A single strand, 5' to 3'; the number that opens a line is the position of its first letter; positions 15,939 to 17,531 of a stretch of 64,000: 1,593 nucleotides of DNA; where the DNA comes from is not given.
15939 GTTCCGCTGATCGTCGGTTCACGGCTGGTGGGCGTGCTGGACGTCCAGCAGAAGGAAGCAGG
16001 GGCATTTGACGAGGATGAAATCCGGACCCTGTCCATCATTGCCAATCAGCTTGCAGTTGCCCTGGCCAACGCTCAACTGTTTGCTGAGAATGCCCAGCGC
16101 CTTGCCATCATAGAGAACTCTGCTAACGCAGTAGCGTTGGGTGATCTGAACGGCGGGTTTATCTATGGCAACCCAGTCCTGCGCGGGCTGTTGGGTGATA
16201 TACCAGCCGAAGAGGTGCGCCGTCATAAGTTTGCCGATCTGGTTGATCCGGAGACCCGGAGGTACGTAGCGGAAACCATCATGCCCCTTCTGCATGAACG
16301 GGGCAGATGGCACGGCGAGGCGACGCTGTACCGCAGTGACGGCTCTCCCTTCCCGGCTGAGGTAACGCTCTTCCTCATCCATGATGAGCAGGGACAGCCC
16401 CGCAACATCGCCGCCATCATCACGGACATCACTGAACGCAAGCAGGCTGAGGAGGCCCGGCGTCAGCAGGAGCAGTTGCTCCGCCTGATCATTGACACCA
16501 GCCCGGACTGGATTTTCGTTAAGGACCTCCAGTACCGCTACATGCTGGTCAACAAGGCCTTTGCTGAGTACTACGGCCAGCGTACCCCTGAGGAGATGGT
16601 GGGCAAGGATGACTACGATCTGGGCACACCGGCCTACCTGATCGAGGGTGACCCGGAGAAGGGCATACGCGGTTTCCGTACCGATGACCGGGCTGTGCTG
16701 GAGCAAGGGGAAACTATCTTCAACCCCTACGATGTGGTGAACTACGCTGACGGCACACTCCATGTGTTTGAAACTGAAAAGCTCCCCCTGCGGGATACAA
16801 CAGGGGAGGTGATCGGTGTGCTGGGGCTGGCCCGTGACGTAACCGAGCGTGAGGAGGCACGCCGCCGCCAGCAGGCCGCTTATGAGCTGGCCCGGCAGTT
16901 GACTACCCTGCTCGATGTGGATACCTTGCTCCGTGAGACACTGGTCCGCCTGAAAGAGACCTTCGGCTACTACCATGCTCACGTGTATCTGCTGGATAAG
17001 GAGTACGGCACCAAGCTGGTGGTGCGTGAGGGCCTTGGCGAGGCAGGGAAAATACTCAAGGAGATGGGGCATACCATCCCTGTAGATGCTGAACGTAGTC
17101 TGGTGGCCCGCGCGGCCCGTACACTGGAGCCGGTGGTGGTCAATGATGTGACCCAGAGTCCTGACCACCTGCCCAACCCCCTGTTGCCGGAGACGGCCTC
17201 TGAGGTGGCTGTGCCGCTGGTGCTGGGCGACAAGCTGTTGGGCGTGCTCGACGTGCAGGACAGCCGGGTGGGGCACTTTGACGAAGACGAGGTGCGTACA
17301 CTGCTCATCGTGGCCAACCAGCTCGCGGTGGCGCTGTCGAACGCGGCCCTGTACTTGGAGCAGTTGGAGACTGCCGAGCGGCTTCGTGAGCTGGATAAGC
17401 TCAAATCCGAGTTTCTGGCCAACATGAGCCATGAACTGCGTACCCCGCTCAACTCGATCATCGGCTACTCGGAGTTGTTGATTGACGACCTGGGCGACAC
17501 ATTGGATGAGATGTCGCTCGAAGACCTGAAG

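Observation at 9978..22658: Co-directional seven-gene signalling cluster: orphan SBP, giant kinase, PLP enzyme-REC-REC, three stand-alone receivers, GNAT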

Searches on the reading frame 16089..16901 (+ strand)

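Call 46: search_protein_families(library=pfam, proteins=[window:16089-16901:+], max_evalue=0.001)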
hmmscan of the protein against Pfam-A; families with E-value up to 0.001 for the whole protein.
window:16089-16901:+ (271 aa): 5 families
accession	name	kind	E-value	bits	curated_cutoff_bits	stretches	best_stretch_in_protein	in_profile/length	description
PF08448.16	PAS_4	-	6.4e-36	123.4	23.1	2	136-256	2-110/110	PAS fold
PF13426.13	PAS_9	-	1.3e-22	80.4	27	2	14-116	3-103/103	PAS domain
PF00989.32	PAS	-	1.9e-20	73.4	22.6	2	4-114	3-113/113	PAS fold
PF13188.13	PAS_8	-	6.5e-12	45.3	21.8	1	130-174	2-45/65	PAS domain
PF08447.18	PAS_3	-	8.4e-10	39.2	25.6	1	39-110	15-88/89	PAS fold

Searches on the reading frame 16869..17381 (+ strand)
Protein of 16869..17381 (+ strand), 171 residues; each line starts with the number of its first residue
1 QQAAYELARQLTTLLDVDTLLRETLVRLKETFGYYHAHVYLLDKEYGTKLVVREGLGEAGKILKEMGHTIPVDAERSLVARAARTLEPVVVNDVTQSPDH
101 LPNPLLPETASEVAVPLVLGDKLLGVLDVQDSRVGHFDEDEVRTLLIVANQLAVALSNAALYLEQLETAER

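Call 46: search_protein_families(library=pfam, proteins=[window:16869-17381:+], max_evalue=0.001)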
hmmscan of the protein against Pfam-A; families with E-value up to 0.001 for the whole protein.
window:16869-17381:+ (171 aa): 3 families
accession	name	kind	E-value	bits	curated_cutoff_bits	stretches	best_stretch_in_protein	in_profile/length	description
PF13185.12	GAF_2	-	5.8e-21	75.6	28.6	1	16-156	3-135/136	GAF domain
PF01590.32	GAF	-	1.7e-17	64.6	22.4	1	16-156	1-133/133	GAF domain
PF13492.12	GAF_3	-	4.6e-12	46.9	27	1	16-158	1-129/129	GAF domain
